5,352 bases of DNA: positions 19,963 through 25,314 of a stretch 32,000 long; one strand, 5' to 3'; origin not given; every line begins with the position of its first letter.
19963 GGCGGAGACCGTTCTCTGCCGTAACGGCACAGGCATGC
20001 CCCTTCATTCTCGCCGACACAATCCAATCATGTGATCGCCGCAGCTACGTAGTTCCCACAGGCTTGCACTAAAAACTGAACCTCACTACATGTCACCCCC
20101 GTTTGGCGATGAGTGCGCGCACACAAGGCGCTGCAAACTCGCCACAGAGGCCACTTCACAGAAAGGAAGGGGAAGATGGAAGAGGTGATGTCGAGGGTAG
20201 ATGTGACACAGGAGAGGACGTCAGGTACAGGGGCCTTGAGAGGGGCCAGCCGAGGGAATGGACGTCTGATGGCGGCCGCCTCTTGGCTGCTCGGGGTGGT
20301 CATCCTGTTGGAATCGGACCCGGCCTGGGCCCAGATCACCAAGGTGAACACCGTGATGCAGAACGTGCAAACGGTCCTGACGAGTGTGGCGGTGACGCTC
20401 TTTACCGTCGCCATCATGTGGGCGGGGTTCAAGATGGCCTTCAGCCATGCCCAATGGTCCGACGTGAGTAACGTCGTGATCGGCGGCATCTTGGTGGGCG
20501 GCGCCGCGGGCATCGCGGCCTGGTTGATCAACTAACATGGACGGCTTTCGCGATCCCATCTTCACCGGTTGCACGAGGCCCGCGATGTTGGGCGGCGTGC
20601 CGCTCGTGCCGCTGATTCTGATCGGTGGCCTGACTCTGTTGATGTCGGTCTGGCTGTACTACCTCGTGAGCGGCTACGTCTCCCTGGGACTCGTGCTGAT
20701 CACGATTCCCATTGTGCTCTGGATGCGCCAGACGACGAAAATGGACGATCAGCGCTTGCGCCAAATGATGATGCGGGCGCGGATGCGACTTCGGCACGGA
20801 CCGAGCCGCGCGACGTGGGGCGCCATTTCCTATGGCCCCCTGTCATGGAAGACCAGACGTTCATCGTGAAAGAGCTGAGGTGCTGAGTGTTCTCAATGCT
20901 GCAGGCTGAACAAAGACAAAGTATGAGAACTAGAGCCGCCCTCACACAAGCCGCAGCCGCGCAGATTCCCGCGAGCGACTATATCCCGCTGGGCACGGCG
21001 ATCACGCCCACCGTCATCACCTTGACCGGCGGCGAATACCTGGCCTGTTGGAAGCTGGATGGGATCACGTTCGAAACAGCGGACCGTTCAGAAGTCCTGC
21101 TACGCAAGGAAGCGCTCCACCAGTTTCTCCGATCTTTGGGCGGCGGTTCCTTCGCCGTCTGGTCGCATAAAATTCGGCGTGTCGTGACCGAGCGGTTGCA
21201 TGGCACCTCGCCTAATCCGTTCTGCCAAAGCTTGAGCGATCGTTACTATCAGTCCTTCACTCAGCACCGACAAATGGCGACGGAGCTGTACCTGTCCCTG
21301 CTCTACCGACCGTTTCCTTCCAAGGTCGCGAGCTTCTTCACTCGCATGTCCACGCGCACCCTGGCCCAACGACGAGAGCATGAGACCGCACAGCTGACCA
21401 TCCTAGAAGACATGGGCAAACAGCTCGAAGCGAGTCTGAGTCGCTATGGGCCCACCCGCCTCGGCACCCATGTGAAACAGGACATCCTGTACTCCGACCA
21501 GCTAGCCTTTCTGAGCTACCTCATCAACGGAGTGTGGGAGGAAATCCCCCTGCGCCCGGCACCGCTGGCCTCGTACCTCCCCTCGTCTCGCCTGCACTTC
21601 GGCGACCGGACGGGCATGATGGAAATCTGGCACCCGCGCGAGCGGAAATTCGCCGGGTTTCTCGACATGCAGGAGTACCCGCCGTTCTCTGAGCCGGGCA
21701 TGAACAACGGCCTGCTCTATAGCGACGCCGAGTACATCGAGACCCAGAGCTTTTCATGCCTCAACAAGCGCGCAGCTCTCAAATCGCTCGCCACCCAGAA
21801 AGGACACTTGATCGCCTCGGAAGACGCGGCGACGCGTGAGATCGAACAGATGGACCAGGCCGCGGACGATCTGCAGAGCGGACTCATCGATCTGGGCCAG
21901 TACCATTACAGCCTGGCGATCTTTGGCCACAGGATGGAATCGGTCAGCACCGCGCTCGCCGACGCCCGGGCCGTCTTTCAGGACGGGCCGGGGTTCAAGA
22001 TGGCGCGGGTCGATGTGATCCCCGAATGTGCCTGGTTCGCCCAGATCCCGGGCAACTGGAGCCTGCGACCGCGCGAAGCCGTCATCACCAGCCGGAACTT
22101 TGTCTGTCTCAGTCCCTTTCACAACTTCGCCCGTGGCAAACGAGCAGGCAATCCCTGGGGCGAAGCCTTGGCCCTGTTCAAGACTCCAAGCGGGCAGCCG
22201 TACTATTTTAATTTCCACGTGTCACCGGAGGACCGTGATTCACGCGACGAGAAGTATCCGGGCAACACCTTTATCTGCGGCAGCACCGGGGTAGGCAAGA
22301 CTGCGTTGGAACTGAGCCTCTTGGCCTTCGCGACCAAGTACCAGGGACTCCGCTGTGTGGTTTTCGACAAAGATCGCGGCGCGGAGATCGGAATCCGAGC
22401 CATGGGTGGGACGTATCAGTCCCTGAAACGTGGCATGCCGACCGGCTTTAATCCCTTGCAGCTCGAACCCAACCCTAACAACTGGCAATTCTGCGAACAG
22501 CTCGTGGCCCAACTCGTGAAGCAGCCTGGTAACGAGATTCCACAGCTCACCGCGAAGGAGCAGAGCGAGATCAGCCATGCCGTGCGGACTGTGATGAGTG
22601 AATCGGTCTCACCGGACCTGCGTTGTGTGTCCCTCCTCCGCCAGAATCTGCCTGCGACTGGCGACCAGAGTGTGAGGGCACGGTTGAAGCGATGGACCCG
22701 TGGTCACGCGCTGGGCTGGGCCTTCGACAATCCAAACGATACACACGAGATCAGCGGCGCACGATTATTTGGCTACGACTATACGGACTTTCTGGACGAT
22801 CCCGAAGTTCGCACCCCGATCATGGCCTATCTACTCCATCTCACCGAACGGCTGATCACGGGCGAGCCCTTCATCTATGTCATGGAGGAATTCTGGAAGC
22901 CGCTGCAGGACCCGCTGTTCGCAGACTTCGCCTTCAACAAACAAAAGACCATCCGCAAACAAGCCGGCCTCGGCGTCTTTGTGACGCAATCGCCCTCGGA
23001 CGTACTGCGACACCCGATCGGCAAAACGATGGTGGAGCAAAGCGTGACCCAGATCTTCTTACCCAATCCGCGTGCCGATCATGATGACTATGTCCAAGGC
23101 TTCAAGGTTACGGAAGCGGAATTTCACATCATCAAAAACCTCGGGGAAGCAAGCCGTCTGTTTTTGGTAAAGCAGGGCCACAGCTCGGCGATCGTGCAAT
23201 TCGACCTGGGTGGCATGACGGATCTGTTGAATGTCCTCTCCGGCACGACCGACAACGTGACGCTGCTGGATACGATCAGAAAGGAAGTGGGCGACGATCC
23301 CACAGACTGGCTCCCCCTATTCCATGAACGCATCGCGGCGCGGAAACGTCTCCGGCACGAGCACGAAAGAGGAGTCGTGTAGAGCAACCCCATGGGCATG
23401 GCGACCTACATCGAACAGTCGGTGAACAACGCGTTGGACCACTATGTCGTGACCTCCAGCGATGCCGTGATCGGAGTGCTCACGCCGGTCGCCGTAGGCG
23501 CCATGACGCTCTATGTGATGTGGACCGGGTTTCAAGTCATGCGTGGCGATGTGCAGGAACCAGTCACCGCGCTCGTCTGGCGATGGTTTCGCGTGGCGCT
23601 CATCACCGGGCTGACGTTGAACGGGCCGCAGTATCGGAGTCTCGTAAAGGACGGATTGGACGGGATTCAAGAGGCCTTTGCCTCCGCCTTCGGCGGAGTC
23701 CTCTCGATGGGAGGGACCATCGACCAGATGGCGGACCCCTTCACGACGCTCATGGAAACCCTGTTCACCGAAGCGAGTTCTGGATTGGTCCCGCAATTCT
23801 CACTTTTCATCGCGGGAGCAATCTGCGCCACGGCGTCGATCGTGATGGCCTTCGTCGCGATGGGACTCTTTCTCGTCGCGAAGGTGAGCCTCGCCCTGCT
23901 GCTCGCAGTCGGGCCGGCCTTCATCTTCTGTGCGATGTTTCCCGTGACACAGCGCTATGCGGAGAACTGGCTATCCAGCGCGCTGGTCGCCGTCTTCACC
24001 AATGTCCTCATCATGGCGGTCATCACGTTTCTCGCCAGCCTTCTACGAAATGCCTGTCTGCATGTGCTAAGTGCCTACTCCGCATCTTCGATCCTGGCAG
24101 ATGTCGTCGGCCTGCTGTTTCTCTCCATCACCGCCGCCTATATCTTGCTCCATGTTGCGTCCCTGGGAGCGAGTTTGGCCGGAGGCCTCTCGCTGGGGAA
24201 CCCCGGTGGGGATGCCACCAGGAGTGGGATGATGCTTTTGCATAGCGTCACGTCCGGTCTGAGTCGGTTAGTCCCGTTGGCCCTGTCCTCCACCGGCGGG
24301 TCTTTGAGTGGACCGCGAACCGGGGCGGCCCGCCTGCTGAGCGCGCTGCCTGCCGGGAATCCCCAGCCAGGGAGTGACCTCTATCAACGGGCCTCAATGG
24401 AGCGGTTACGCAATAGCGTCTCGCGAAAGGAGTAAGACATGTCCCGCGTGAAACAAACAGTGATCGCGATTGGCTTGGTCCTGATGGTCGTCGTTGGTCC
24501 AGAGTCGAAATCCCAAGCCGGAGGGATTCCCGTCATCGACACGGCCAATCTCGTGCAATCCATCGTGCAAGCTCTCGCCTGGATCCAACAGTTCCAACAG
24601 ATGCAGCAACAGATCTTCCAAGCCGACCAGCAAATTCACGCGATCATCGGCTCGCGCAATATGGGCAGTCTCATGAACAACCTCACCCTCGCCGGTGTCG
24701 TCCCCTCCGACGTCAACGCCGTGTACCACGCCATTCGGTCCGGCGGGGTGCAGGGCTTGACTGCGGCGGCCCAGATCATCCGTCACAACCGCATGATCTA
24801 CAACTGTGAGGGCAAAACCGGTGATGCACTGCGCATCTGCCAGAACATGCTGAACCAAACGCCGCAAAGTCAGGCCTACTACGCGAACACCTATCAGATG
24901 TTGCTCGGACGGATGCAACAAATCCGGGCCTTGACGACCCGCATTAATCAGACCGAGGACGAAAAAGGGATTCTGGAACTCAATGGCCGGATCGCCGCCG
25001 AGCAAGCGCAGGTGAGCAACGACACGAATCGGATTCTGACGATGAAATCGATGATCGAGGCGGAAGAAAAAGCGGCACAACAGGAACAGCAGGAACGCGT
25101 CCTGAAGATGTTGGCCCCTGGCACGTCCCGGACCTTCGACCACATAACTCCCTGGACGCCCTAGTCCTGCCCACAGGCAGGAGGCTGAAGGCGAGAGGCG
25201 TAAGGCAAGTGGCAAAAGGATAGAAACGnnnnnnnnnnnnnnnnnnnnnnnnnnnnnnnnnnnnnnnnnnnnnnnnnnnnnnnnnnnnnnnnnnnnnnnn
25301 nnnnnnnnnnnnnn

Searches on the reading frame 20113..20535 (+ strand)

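Call 7: search_protein_families(library=pfam, proteins=[window:20113-20535:+], max_evalue=0.001)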
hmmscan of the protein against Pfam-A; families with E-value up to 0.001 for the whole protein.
window:20113-20535:+ (140 aa): 2 families
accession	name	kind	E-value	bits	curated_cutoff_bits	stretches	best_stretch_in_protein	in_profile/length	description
PF04956.18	TrbC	-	1.2e-17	64.4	27.9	1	56-138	13-98/98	TrbC/VIRB2 pilin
PF18895.5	T4SS_pilin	-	0.00032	21.1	26.6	1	77-138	4-71/71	Type IV secretion system pilin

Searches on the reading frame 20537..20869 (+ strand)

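Call 7: search_protein_families(library=pfam, proteins=[window:20537-20869:+], max_evalue=0.001)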
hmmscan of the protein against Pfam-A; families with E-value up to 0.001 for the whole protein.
window:20537-20869:+ (110 aa): 1 family
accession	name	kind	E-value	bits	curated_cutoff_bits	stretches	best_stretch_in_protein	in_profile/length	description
PF05101.18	VirB3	-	5.3e-19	68.8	23.9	1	5-95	2-84/84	Type IV secretory pathway, VirB3-like protein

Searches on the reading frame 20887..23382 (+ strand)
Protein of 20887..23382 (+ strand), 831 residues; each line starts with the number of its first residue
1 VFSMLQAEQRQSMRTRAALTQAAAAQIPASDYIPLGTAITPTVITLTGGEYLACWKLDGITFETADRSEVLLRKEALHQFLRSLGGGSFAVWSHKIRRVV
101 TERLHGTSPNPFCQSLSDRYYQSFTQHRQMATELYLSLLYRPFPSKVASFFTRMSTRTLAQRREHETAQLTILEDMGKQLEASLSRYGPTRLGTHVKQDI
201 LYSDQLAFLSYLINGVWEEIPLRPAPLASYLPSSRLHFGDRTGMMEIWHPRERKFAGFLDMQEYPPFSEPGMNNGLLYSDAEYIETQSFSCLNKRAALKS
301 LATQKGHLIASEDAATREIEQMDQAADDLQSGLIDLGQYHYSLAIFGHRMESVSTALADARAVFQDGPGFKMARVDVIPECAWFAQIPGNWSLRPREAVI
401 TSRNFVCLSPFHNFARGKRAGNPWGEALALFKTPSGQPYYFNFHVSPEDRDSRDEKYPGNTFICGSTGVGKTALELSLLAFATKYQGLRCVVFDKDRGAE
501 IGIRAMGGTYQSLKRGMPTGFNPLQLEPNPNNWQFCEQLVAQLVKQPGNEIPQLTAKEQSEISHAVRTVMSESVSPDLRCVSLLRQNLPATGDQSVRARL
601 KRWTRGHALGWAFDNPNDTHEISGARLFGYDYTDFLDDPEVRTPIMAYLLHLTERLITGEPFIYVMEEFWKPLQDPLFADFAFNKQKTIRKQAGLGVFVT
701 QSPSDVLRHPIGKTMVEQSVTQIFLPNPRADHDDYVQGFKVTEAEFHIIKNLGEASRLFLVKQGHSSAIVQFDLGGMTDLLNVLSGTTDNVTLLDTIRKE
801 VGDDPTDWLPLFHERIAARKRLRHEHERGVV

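Call 7: search_protein_families(library=pfam, proteins=[window:20887-23382:+], max_evalue=0.001)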
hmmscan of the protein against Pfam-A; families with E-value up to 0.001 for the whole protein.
window:20887-23382:+ (831 aa): 2 families
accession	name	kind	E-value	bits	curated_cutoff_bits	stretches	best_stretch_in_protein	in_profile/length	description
PF03135.19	CagE_TrbE_VirB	-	5.6e-37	128.1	21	1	191-396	2-204/204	CagE, TrbE, VirB family, component of type IV transporter system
PF19044.6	P-loop_TraG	-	2.2e-10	40.2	25.8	1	662-726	252-317/413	TraG P-loop domain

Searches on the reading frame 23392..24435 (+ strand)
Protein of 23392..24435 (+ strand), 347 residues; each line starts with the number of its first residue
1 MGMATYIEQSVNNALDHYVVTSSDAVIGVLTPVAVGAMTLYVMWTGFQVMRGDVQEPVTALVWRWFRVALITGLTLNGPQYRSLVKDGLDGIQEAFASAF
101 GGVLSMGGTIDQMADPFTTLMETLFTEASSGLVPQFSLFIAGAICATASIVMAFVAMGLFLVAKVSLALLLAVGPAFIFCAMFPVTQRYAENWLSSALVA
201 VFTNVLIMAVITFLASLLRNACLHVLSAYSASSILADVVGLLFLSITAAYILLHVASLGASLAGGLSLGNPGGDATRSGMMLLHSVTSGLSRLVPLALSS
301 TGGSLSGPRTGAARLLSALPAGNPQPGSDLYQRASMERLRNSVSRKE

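Call 7: search_protein_families(library=pfam, proteins=[window:23392-24435:+], max_evalue=0.001)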
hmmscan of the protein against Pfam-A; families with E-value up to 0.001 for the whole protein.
window:23392-24435:+ (347 aa): 1 family
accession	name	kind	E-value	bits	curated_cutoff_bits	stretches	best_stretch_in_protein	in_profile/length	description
PF04610.19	TrbL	-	9.9e-39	133.8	25.9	1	38-253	1-213/215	TrbL/VirB6 plasmid conjugal transfer protein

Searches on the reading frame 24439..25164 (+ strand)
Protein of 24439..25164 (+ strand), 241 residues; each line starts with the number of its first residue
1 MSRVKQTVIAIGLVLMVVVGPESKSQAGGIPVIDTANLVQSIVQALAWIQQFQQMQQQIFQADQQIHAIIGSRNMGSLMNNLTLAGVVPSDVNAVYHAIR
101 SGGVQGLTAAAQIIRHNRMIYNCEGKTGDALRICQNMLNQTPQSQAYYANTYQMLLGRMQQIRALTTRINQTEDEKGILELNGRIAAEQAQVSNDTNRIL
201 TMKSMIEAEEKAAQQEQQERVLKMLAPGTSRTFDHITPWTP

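Call 7: search_protein_families(library=pfam, proteins=[window:24439-25164:+], max_evalue=0.001)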
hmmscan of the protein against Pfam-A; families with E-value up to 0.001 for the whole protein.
window:24439-25164:+ (241 aa): 1 family
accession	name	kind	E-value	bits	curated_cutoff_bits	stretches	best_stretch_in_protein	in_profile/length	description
PF07996.16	T4SS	-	2.2e-42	146.1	24.7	1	29-217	1-196/197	Type IV secretion system proteins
